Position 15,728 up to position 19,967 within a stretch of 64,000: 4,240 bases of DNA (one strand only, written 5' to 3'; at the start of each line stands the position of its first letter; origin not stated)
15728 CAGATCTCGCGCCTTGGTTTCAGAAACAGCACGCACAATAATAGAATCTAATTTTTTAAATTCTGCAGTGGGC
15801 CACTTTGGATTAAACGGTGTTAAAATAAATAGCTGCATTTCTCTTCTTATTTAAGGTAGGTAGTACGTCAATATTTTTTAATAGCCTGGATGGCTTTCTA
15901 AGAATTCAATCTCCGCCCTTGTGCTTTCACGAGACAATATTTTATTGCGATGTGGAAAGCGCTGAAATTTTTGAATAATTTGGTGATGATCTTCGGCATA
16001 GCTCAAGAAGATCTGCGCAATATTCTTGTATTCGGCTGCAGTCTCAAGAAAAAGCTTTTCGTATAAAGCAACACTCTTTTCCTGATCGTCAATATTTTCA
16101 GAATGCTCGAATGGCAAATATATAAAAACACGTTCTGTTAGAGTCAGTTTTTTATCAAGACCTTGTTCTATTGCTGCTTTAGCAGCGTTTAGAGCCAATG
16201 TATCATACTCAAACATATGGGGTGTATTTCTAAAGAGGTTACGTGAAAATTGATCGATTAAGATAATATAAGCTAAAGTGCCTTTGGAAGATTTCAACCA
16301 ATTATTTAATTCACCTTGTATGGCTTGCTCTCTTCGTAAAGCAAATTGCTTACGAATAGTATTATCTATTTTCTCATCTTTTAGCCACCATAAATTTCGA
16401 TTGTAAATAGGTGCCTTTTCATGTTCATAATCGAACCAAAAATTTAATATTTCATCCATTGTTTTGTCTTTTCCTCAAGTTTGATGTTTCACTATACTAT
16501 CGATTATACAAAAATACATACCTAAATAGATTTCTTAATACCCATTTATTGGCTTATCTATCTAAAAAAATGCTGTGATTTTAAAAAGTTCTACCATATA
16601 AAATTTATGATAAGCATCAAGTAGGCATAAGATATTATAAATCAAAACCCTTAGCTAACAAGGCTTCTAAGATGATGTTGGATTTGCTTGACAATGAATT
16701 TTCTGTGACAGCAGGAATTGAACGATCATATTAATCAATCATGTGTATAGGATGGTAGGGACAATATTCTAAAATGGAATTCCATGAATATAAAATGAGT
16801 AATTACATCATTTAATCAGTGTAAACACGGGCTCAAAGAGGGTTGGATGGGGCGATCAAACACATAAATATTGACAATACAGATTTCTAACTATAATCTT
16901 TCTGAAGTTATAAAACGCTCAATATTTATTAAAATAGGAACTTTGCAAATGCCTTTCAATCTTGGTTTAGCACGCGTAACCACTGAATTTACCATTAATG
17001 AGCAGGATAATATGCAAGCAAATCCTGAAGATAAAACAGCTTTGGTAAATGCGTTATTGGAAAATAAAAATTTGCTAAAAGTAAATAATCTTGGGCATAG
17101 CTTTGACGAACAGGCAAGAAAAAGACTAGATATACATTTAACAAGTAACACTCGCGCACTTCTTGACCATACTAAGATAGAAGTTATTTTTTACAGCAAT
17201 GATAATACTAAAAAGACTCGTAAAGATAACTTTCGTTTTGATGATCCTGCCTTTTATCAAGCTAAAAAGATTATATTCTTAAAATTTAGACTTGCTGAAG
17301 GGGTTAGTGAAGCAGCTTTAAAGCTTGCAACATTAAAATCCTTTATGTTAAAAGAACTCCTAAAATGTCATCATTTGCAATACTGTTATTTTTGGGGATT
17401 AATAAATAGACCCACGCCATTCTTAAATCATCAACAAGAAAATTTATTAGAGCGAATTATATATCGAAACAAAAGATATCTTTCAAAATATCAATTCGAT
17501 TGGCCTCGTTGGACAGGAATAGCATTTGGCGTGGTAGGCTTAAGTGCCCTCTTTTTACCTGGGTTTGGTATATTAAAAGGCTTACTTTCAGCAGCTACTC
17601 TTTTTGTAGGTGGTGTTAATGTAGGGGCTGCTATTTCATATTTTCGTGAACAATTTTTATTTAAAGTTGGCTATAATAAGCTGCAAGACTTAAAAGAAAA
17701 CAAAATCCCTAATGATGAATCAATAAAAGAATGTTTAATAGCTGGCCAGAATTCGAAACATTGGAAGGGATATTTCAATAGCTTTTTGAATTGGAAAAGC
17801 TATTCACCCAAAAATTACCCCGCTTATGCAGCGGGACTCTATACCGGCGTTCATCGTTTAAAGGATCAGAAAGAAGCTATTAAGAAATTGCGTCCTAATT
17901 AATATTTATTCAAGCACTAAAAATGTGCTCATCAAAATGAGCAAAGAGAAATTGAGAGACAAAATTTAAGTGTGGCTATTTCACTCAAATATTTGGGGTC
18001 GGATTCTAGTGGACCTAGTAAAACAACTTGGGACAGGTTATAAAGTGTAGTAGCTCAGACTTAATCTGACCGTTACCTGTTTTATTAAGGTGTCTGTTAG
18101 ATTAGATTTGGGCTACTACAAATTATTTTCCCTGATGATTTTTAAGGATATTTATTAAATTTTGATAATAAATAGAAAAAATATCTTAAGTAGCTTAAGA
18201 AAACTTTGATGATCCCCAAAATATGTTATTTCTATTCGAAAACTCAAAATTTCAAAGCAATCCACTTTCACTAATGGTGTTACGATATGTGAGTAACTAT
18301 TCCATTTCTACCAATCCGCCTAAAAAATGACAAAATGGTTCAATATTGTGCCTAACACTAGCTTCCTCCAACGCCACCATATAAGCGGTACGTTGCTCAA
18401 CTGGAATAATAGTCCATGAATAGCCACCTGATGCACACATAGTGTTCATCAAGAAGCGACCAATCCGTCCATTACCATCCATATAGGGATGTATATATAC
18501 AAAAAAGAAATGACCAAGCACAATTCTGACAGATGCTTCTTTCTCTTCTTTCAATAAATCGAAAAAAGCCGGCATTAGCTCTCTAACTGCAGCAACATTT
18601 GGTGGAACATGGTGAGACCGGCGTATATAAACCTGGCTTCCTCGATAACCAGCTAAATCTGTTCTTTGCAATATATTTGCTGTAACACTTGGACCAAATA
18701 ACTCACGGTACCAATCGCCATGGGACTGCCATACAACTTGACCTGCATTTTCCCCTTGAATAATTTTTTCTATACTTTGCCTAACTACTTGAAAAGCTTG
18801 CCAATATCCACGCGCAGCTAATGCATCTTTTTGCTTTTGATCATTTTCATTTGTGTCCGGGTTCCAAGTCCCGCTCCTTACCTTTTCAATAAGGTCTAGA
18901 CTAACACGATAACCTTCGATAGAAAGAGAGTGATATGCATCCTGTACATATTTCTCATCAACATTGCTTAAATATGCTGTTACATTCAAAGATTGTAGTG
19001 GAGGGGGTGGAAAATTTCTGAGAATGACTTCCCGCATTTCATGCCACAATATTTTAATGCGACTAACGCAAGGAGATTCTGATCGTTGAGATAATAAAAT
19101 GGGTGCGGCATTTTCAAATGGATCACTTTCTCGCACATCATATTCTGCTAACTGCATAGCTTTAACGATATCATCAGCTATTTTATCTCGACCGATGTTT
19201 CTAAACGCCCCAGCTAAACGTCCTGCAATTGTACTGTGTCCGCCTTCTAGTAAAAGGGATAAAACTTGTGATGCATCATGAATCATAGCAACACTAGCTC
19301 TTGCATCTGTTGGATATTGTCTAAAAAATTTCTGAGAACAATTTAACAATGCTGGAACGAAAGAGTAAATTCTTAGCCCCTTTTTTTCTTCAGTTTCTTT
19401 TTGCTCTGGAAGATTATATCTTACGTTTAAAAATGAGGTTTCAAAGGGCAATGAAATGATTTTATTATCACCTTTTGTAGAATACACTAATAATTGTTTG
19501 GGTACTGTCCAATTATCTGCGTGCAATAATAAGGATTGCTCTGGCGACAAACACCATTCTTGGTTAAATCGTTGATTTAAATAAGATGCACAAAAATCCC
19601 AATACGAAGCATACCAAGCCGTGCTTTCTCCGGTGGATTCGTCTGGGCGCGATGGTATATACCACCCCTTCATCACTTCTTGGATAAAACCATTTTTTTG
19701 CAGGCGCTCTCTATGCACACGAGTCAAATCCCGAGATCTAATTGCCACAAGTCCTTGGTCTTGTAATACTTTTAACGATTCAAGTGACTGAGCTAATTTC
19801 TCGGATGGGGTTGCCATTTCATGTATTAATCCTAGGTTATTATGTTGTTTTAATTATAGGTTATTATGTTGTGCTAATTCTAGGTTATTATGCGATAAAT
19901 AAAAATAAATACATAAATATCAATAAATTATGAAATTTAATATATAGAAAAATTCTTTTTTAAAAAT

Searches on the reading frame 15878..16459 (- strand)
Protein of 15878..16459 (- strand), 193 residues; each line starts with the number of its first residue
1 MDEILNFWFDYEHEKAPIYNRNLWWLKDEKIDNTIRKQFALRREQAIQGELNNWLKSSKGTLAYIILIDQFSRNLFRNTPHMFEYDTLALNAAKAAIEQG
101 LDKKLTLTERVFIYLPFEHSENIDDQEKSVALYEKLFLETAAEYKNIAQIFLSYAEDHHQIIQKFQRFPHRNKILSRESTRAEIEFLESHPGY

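Call 42: search_protein_families(library=pfam, proteins=[window:15878-16459:-], max_evalue=0.01)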
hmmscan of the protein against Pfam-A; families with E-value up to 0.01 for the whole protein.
window:15878-16459:- (193 aa): 1 family
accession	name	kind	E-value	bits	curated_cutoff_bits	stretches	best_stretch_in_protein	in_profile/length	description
PF06041.17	DUF924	-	1e-59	202.2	27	1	4-189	1-178/180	Bacterial protein of unknown function (DUF924)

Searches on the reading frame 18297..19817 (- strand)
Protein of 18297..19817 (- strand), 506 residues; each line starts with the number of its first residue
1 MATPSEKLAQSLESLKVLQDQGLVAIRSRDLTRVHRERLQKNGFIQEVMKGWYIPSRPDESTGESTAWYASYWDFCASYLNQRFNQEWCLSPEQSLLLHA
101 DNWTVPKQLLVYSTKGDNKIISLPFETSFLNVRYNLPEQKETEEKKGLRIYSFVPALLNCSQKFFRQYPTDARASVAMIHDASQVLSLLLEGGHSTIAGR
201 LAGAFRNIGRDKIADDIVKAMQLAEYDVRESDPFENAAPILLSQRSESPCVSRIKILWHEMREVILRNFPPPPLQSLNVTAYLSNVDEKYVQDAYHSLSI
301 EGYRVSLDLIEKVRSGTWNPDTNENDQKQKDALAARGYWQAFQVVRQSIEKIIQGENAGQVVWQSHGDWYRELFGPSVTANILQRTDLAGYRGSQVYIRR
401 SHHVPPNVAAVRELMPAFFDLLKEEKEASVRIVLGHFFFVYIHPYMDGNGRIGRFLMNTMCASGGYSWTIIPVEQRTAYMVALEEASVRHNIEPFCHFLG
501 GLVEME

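Call 3: search_protein_families(library=pfam, proteins=[window:18297-19817:-], max_evalue=0.01)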
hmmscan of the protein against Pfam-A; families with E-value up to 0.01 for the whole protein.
window:18297-19817:- (506 aa): 1 family
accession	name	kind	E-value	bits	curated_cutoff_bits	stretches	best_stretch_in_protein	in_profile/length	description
PF02661.23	Fic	-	1.5e-13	51.9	24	1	389-460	21-92/93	Fic/DOC family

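Call 4: search_protein_families(library=padloc, proteins=[window:18297-19817:-], max_evalue=0.01)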
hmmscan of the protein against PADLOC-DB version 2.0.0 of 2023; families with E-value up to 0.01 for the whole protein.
window:18297-19817:- (506 aa): 7 families
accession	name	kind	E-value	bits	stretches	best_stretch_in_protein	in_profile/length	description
PDLC03963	SoFic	-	3.5e-21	74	1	291-500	58-257/361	-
PDLC04966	PDC-S24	-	1.7e-16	58.2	1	387-473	251-350/497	-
PDLC04836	PDC-S04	-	7.6e-15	52.7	1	292-488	28-214/244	-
PDLC04840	PDC-S04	-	3e-14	51.3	1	288-489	10-202/227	-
PDLC04837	PDC-S04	-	2.5e-11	41.3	1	411-499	132-220/234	-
PDLC04839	PDC-S04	-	8.7e-10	36.6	1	425-498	123-197/205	-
PDLC04838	PDC-S04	-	6.5e-05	20.8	1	440-498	141-197/209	-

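Call 5: search_protein_families(library=ncbifam, proteins=[window:18297-19817:-], max_evalue=0.01)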
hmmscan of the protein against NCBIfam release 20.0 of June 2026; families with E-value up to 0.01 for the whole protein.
window:18297-19817:- (506 aa): 2 families
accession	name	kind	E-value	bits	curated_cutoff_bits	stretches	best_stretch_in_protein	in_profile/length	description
NF046030.1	ProtAdlyltaseSoFic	equivalog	4.2e-06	26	550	1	409-457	157-207/361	protein adenylyltransferase Fic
TIGR02613.1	mob_myst_B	hypoth_equivalog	0.00013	21.9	124.4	1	427-498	110-184/186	mobile mystery protein B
